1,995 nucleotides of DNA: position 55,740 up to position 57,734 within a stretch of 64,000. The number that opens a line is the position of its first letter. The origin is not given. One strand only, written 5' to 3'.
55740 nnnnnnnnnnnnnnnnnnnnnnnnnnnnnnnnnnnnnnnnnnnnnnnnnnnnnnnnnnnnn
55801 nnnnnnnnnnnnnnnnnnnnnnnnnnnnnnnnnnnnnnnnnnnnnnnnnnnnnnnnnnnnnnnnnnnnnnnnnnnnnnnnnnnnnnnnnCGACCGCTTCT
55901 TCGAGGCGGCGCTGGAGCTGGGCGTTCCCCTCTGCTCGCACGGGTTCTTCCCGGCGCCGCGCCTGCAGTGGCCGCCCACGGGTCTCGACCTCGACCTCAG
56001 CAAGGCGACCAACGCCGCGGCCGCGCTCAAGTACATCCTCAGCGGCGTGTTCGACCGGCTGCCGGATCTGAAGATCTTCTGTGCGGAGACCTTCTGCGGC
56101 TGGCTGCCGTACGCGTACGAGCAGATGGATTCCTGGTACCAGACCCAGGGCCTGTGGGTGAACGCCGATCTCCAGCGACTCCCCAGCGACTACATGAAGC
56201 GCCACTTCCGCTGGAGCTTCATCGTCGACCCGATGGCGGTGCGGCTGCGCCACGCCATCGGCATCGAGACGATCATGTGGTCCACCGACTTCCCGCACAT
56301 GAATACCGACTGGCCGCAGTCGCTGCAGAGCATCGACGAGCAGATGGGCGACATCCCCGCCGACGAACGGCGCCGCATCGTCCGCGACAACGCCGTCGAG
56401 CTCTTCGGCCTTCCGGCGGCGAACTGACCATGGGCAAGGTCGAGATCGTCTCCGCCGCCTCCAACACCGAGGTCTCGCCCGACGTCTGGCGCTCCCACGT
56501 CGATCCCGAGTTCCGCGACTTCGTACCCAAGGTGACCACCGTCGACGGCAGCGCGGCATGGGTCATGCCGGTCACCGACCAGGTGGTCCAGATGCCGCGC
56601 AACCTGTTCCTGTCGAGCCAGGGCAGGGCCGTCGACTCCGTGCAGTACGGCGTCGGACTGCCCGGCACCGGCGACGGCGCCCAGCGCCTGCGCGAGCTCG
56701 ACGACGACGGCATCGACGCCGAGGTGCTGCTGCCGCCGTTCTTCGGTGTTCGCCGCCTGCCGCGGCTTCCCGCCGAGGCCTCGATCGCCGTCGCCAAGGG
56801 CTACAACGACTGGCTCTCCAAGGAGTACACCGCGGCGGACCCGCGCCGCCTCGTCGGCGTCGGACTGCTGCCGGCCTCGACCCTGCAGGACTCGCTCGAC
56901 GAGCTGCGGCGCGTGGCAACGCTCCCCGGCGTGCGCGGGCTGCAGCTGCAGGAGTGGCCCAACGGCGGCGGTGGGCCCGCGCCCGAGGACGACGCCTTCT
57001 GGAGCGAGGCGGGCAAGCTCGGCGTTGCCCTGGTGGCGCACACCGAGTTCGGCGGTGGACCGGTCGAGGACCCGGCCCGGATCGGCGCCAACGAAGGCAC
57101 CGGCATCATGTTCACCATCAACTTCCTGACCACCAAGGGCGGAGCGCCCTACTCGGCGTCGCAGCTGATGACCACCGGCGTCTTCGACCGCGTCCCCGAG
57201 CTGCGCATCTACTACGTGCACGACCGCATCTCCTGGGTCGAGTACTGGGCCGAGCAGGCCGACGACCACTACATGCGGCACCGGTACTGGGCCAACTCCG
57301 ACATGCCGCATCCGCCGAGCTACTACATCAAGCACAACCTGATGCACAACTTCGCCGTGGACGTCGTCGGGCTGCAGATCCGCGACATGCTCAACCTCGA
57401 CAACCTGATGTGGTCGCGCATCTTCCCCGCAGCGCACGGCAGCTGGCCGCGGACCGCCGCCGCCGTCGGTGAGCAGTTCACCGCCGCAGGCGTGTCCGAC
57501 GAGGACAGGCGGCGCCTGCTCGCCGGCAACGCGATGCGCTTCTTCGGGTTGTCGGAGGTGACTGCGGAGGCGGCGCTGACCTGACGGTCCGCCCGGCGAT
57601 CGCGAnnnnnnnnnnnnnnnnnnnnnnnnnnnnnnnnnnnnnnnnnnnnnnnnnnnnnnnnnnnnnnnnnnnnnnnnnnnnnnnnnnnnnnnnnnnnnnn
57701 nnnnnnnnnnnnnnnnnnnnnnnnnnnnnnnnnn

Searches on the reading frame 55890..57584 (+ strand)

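Call 58: search_protein_families(library=pfam, proteins=[window:55890-57584:+], max_evalue=0.0001)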
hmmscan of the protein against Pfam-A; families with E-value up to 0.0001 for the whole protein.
window:55890-57584:+ (564 aa): 1 family
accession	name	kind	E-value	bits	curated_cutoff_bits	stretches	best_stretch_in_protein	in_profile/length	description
PF04909.20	Amidohydro_2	-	7.8e-20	72.2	26.4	1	266-554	24-289/289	Amidohydrolase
